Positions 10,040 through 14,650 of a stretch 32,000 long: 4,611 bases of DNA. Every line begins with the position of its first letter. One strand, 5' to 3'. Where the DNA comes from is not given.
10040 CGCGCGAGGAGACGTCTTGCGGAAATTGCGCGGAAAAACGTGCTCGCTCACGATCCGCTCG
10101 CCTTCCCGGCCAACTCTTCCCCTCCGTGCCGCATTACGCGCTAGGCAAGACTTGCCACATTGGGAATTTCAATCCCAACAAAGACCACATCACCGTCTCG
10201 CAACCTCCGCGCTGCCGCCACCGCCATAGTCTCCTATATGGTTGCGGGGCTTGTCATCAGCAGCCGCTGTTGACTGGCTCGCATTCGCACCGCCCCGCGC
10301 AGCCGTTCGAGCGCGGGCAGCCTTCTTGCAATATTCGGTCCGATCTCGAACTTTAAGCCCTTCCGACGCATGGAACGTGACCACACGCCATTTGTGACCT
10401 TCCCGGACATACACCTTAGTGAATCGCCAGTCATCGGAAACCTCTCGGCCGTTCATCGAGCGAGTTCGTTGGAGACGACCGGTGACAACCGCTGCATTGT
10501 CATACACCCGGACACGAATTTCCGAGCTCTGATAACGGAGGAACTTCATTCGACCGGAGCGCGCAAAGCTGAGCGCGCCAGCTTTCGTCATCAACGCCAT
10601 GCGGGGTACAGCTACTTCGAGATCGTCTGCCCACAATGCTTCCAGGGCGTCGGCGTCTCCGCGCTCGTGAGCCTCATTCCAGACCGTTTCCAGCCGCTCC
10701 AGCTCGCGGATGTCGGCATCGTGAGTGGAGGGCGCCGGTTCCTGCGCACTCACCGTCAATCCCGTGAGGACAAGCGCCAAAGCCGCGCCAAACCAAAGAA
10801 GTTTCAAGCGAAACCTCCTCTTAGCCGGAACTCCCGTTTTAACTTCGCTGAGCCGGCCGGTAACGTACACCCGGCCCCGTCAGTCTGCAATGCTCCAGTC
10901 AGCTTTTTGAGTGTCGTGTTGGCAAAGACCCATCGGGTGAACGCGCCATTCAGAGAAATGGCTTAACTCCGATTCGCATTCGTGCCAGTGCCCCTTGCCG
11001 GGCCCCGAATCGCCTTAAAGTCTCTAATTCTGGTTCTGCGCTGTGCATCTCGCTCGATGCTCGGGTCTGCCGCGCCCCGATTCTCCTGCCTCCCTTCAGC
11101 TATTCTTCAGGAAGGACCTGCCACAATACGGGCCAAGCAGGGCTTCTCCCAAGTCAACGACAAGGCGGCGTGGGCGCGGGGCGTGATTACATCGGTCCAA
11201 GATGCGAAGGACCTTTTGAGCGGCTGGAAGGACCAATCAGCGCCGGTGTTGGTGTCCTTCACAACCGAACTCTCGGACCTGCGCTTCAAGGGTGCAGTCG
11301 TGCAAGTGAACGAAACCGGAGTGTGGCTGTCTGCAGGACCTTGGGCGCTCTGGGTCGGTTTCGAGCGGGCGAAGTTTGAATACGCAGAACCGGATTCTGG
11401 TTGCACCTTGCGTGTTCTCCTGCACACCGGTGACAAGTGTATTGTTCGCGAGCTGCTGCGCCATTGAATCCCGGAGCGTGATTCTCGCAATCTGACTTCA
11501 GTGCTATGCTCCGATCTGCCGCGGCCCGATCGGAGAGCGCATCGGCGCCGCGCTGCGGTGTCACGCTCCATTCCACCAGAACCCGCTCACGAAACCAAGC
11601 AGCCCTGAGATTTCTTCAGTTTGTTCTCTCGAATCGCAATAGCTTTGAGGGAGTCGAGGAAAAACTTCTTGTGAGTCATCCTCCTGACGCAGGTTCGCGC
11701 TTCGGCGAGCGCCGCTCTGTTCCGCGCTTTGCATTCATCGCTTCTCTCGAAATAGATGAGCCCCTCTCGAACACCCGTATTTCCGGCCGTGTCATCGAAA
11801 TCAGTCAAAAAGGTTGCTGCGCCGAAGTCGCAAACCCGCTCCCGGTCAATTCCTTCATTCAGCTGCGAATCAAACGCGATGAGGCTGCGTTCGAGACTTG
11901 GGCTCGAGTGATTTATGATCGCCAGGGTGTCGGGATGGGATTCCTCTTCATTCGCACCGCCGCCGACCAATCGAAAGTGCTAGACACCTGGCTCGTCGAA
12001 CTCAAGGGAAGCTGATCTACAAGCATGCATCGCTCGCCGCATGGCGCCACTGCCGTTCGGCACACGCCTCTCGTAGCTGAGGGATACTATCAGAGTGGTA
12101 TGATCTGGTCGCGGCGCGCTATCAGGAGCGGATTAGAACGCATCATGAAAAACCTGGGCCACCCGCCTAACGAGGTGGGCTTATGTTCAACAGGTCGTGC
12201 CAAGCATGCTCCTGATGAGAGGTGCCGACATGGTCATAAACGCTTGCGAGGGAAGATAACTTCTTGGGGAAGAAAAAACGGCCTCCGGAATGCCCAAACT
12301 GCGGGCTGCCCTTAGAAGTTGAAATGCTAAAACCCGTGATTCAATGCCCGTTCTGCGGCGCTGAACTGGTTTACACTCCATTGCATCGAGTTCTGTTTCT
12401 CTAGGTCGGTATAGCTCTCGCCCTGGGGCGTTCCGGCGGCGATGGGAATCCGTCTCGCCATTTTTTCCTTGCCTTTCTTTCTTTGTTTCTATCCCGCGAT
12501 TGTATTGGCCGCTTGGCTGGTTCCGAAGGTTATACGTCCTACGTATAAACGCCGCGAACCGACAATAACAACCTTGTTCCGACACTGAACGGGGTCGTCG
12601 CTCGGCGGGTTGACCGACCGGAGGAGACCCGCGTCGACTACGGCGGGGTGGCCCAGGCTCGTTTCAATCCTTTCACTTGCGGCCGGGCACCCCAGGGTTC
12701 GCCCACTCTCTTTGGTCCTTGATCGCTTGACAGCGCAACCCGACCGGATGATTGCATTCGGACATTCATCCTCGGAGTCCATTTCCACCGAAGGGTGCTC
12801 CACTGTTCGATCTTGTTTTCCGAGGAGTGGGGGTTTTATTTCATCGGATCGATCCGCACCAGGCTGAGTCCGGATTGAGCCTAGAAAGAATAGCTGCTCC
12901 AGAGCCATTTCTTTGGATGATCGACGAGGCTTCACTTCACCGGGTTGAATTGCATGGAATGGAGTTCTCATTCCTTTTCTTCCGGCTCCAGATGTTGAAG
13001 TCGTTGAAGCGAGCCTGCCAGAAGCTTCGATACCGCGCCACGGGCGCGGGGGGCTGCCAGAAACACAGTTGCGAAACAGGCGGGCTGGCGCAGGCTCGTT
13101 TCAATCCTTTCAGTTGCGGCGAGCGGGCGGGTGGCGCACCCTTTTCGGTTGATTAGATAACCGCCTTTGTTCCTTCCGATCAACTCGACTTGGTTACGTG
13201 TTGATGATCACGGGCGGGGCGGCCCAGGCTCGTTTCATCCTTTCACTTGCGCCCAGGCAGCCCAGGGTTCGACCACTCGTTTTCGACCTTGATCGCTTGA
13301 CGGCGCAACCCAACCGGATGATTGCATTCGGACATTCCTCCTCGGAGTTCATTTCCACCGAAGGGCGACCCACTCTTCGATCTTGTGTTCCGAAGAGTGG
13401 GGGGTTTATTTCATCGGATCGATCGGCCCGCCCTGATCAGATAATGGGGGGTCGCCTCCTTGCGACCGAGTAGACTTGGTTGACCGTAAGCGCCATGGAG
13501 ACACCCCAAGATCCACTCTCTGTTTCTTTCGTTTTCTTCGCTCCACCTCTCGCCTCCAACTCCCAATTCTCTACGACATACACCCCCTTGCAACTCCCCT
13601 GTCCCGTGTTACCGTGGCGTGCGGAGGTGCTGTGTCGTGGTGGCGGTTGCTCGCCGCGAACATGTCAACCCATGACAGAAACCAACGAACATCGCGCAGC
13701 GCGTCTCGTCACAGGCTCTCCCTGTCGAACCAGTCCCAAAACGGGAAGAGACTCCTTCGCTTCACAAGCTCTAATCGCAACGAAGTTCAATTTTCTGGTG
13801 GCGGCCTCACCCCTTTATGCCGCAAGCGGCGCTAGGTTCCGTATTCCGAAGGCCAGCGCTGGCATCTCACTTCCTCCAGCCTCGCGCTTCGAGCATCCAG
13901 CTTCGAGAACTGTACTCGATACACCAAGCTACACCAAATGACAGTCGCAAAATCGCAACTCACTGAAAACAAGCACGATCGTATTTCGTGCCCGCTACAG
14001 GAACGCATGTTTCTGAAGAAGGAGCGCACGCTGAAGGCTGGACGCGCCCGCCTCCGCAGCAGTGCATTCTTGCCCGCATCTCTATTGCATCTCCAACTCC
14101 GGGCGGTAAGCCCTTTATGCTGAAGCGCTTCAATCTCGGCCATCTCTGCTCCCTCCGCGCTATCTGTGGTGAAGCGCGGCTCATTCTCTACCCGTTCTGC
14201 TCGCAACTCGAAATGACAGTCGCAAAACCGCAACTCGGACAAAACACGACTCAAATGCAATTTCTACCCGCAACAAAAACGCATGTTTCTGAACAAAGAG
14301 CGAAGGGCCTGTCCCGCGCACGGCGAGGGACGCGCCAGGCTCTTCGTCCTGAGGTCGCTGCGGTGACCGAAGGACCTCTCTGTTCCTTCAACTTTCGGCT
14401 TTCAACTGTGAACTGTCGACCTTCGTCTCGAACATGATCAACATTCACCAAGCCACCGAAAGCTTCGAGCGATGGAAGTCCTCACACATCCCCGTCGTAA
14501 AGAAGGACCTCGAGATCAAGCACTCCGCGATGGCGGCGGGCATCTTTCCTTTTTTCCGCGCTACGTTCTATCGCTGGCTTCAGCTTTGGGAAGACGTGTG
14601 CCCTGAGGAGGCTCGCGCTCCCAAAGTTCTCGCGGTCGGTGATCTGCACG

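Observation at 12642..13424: R1: about 213-nt element in two full copies plus one truncated copy, each ending in a + strand terminator; candidate tandem structured sRNA genes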

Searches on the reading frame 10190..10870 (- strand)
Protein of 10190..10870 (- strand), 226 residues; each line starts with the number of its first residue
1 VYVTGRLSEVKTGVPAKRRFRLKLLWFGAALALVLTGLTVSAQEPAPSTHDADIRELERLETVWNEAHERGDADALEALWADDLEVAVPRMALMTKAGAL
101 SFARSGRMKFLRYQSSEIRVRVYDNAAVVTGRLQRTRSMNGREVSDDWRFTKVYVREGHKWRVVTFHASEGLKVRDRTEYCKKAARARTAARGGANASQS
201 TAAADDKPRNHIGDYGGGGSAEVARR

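Call 9: search_protein_families(library=pfam, proteins=[window:10190-10870:-], max_evalue=0.01)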
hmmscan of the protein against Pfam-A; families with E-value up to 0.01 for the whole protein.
window:10190-10870:- (226 aa): 5 families
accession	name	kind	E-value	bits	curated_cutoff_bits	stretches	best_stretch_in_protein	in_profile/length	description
PF14534.12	DUF4440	-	1.1e-20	74.5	25.2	1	58-163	2-107/107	Domain of unknown function (DUF4440)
PF13474.12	SnoaL_3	-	2.8e-09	37.8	22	1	62-169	6-117/121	SnoaL-like domain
PF08332.16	CaMKII_AD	-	2.8e-06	27.9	22.1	1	55-169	3-125/128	Calcium/calmodulin dependent protein kinase II association domain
PF13577.12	SnoaL_4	-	5.7e-05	23.6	24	1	53-165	5-124/126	SnoaL-like domain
PF12680.13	SnoaL_2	-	5.8e-05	24.1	27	1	64-162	4-100/102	SnoaL-like domain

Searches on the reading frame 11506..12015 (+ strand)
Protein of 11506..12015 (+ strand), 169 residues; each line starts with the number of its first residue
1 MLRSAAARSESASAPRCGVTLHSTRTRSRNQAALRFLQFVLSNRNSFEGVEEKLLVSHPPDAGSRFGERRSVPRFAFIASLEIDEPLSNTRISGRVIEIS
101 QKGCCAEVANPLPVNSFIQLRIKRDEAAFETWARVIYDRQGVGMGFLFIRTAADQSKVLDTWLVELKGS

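Call 9: search_protein_families(library=pfam, proteins=[window:11506-12015:+], max_evalue=0.01)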
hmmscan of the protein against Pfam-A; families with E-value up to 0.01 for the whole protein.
window:11506-12015:+ (169 aa): 1 family
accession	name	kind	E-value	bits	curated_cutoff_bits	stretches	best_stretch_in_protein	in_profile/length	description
PF07238.19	PilZ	-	8.9e-07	29.6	22.5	1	68-163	1-100/102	PilZ domain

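Call 17: find_encoding_contigs(protein=window:11506-12015:+, flank=10000, max_places=10)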
Protein window:11506-12015:+ (169 aa): no gene with exactly this product is on record in the collection.

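Call 34: find_homologous_proteins(query=window:11506-12015:+, max_evalue=0.00001)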
Query window:11506-12015:+ (169 aa): 18 proteins with E <= 0.00001 among 110 candidates.
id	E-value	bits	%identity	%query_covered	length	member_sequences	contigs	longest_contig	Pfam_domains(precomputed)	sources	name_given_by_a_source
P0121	4.8e-68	246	99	67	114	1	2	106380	PF07238.20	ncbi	ncbi:MAG: PilZ domain-containing protein [Candidatus Acidiferrales bacterium]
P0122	1.3e-56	208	85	67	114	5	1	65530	PF07238.20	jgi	jgi:PilZ domain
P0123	1.2e-55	205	79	71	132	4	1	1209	PF07238.20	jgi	jgi:PilZ domain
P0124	2.3e-55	204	82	67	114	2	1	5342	PF07238.20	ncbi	-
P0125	7.1e-51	190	78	67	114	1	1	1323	PF07238.20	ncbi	-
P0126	8.1e-40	154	65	65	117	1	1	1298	PF07238.20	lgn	-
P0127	4.6e-38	148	59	69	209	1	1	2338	PF07238.20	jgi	jgi:PilZ domain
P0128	1.5e-37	147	64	62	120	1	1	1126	PF07238.20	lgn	-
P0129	4.6e-35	138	60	66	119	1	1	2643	PF07238.20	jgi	jgi:hypothetical protein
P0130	1.4e-33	134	59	66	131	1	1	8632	PF07238.20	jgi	jgi:PilZ domain-containing protein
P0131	3.2e-32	129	61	62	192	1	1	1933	PF07238.20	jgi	jgi:hypothetical protein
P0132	1.7e-30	124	53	73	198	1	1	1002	PF07238.20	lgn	-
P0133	2.5e-30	123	55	63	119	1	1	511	PF07238.20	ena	-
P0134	5.8e-29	119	53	66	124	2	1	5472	PF07238.20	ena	-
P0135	7.3e-28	115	53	65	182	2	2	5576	PF07238.20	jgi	jgi:hypothetical protein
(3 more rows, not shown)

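Call 35: find_encoding_contigs(protein=P0121, flank=10000, max_places=6)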
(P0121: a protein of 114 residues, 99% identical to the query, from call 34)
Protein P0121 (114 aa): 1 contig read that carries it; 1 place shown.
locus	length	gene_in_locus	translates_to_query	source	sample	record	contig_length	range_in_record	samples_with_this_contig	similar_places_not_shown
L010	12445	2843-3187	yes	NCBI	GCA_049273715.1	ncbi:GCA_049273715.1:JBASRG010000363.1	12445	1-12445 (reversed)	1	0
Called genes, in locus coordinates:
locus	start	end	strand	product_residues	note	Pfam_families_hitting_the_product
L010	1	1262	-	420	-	PF00202:Aminotran_3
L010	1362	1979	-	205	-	PF08332:CaMKII_AD (weak), PF13474:SnoaL_3, PF14534:DUF4440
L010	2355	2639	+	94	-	-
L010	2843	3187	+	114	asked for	PF07238:PilZ (weak)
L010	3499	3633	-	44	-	-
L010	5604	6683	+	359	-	PF10009:DUF2252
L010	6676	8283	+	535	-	PF05235:CHAD, PF21447:Ppx-GppA_III, PF01966:HD (weak)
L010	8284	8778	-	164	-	PF00300:His_Phos_1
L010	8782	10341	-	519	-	PF02541:Ppx-GppA, PF21447:Ppx-GppA_III, PF01966:HD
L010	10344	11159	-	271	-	PF02223:Thymidylate_kin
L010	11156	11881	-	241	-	PF02223:Thymidylate_kin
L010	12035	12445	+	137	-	PF03976:PPK2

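Call 36: find_encoding_contigs(protein=P0122, flank=10000, max_places=6)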
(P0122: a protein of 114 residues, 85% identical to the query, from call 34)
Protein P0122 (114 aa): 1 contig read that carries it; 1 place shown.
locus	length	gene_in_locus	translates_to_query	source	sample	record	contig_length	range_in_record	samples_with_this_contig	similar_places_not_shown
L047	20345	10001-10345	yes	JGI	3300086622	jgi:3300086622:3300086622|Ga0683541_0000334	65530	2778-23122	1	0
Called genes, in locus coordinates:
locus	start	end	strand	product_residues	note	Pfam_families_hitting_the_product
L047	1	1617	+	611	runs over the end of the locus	PF00005:ABC_tran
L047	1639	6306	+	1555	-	PF10091:Glycoamylase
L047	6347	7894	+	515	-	PF01229:Glyco_hydro_39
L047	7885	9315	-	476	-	PF10091:Glycoamylase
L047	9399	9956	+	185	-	-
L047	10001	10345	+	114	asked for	PF07238:PilZ (weak)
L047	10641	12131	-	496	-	PF02321:OEP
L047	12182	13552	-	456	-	PF07731:Cu-oxidase_2 (weak), PF07732:Cu-oxidase_3, PF07731:Cu-oxidase_2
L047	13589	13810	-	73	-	-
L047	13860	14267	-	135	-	-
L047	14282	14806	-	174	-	PF07963:N_methyl (weak)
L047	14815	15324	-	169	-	-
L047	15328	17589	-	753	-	PF00515:TPR_1 (faint), PF07719:TPR_2 (faint), PF13414:TPR_11 (faint), PF00263:Secretin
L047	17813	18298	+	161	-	PF01668:SmpB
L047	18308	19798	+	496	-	PF02789:Peptidase_M17_N, PF00883:Peptidase_M17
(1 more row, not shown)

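Call 37: find_encoding_contigs(protein=P0124, flank=10000, max_places=6)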
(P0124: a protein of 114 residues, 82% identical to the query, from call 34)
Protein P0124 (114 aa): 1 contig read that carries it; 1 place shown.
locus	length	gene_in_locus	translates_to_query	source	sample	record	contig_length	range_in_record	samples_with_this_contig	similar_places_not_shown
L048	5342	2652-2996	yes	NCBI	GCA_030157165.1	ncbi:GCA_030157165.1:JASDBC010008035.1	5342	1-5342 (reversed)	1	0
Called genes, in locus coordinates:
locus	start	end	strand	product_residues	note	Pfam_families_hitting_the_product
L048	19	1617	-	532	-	PF00691:OmpA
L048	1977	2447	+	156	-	-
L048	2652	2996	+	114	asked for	PF07238:PilZ (weak)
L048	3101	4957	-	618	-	PF13428:TPR_14 (faint), PF14559:TPR_19 (faint), PF00515:TPR_1 (faint), PF07719:TPR_2 (faint), PF13181:TPR_8 (faint), PF13414:TPR_11 (faint), PF13431:TPR_17 (faint), PF21033:RMD1-3 (faint)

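Call 53: find_encoding_contigs(protein=P0123, flank=10000, max_places=4)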
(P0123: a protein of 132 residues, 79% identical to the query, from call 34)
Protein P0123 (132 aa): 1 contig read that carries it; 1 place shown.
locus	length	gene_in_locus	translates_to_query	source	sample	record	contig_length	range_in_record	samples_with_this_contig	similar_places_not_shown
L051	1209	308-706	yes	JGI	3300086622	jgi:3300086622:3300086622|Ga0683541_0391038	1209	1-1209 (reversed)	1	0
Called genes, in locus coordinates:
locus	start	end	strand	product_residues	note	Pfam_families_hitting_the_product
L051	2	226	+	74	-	?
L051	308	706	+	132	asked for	PF07238:PilZ (weak)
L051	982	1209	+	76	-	?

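Call 54: find_encoding_contigs(protein=P0125, flank=10000, max_places=4)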
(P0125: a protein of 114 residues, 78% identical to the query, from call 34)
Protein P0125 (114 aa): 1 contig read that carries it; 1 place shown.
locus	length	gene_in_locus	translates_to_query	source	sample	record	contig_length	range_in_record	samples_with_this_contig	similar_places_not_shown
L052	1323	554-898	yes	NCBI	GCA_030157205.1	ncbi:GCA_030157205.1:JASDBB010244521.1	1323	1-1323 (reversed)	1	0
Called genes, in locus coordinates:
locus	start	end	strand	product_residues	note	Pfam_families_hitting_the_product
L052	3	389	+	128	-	?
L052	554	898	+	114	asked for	PF07238:PilZ (weak)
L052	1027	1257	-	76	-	PF13083:KH_KhpA-B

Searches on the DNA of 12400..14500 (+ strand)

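Call 5: search_rna_families(source=window, start=12400, end=14500, threshold=evalue, max_evalue=10, show_alignments=3)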
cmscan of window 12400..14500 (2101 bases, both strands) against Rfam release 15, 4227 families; matches with E-value up to 10: 4.
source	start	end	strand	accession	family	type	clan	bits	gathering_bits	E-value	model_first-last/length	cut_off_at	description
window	12896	13079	-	RF01970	RMST_9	Gene; lncRNA;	-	17.4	65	2.8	1-193/193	no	Rhabdomyosarcoma 2 associated transcript conserved region 9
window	12984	13002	-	RF03013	nadA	Gene; sRNA;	-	15.5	37.5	5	1-62/62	no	nadA riboswitch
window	13560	13594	-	RF01346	CRISPR-DR36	Gene; CRISPR;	-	14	38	9.2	1-36/36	no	CRISPR RNA direct repeat element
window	13613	13768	+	RF02916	atpB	Cis-reg;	-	12.6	37.4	9.3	1-128/128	no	atpB RNA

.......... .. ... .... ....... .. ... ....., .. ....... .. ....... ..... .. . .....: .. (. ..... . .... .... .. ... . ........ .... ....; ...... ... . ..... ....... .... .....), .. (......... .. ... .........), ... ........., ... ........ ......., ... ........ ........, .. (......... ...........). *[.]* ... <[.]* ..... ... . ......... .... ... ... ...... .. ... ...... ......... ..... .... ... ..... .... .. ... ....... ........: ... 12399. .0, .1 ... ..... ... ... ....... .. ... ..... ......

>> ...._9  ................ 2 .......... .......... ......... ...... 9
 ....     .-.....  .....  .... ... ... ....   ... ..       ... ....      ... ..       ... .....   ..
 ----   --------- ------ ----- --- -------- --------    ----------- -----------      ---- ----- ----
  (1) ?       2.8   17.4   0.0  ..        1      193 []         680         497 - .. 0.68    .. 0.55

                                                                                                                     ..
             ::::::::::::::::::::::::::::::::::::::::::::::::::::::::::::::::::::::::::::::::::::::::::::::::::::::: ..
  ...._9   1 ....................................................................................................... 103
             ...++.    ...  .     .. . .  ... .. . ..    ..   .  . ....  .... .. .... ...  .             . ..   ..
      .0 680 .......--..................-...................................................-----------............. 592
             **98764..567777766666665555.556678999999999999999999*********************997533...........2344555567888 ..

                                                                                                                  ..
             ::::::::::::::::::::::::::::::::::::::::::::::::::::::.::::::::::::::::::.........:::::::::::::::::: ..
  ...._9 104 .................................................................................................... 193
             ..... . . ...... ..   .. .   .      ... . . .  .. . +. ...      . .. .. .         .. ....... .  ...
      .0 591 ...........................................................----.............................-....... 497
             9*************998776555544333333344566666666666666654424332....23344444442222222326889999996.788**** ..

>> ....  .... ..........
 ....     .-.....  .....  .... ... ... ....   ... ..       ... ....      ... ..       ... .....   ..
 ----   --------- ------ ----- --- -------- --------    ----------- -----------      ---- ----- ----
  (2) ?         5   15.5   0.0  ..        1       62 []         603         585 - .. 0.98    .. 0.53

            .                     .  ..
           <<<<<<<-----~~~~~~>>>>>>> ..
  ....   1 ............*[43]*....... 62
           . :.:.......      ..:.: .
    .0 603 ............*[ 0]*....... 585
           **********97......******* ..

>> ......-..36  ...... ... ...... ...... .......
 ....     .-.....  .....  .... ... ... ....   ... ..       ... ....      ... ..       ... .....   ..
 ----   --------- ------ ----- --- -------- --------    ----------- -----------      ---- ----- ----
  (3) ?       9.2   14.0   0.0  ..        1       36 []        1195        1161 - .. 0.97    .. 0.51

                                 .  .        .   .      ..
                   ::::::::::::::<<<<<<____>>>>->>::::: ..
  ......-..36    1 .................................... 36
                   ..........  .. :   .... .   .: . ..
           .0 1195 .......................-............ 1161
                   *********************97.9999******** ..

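Call 61: search_dna_similar(query=window:12400-14440:+, collection=plasmids, mode=distant, max_evalue=0.01, max_rows=10)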
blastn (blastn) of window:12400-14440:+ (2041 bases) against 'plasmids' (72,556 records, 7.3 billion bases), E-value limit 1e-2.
No match.

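Call 62: search_dna_similar(query=window:12400-14440:+, collection=phages, mode=distant, max_evalue=0.01, max_rows=10)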
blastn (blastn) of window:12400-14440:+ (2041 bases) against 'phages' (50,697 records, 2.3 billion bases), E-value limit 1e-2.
No match.

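Call 73: search_rna_families(source=window, start=12600, end=12880, threshold=evalue, max_evalue=10)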
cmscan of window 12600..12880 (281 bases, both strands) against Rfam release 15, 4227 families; matches with E-value up to 10: 2.
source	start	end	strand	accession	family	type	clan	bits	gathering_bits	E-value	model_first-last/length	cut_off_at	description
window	12670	12781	+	RF02130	GNAS-AS1_4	Gene; lncRNA;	-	14.3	50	9.4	1-122/122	no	GNAS antisense RNA 1 conserved region 4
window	12661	12680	-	RF01322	CRISPR-DR9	Gene; CRISPR;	-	12.2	45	9.1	1-37/37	no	CRISPR RNA direct repeat element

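Call 74: search_rna_families(source=window, start=13060, end=13500, threshold=evalue, max_evalue=10)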
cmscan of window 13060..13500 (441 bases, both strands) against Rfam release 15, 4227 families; matches with E-value up to 10: 1.
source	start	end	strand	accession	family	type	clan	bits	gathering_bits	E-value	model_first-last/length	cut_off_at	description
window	13098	13133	-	RF01323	CRISPR-DR10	Gene; CRISPR;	-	13.7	39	4.3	1-37/37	no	CRISPR RNA direct repeat element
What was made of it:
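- On Any Rfam 15 RNA family (including acidobacterial motifs): Nothing relevant appeared at E<=10 in 12400-14500, 12600-12880 or 13060-13500 (calls 5, 73, 74).
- On CRISPR array: The CRISPR-DR model hits have E 4-9 (calls 73, 74).
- Tried and rejected: Degenerate CRISPR repeat: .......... resembles the ends of some repeat families, but the Rfam hits have E 4-9 and there is no periodicity (calls 73, 74).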

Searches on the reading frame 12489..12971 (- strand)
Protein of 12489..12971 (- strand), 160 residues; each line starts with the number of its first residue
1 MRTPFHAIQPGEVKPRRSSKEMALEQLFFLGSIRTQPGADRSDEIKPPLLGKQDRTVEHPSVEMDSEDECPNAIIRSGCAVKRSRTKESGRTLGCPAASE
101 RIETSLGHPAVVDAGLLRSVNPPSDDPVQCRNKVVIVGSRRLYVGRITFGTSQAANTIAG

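Call 9: search_protein_families(library=pfam, proteins=[window:12489-12971:-], max_evalue=0.01)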
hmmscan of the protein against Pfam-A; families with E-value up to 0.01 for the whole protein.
window:12489-12971:- (160 aa): 0 families

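Call 40: find_homologous_proteins(query=window:12489-12971:-, max_evalue=0.001)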
Query window:12489-12971:- (160 aa): 1 proteins with E <= 0.001 among 21 candidates.
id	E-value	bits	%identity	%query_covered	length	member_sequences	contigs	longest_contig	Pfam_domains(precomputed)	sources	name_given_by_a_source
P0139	2.5e-100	351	100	100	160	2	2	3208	-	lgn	-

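Call 42: find_encoding_contigs(protein=P0139, flank=10000, max_places=6)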
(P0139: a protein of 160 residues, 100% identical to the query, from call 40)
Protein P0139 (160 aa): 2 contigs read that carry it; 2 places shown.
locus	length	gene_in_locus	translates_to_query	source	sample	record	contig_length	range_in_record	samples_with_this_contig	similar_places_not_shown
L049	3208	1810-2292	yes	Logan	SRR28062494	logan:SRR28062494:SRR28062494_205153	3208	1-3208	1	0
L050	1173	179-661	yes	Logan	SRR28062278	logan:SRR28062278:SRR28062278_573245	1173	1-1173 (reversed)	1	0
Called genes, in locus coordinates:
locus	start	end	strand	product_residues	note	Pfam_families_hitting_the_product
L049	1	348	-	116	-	?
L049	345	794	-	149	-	-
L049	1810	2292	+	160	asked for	-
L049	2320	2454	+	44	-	-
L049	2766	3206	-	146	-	?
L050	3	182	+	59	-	?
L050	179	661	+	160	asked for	-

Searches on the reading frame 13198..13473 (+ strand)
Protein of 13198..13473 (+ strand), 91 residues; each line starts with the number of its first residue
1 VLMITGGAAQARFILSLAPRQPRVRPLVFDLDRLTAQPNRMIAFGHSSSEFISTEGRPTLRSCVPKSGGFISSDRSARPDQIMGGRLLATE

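Call 49: search_protein_representatives(protein=window:13198-13473:+)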
Query: 91 residues. Proteins with E-value up to 0.001 (for the whole library): 7; up to 1e-10: 0; up to 1e-30: 0. The best 7 are listed.
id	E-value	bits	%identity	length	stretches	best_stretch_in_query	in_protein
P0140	7.7e-09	51.6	39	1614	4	40-66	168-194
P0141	2.3e-07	46.9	36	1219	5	28-52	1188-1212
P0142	3.0e-07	46.5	39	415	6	28-51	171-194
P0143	5.2e-07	45.7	37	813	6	27-52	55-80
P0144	2.6e-06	43.5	35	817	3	27-81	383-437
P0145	5.9e-06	42.4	32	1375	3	27-59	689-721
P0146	2.3e-05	40.5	39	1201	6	27-51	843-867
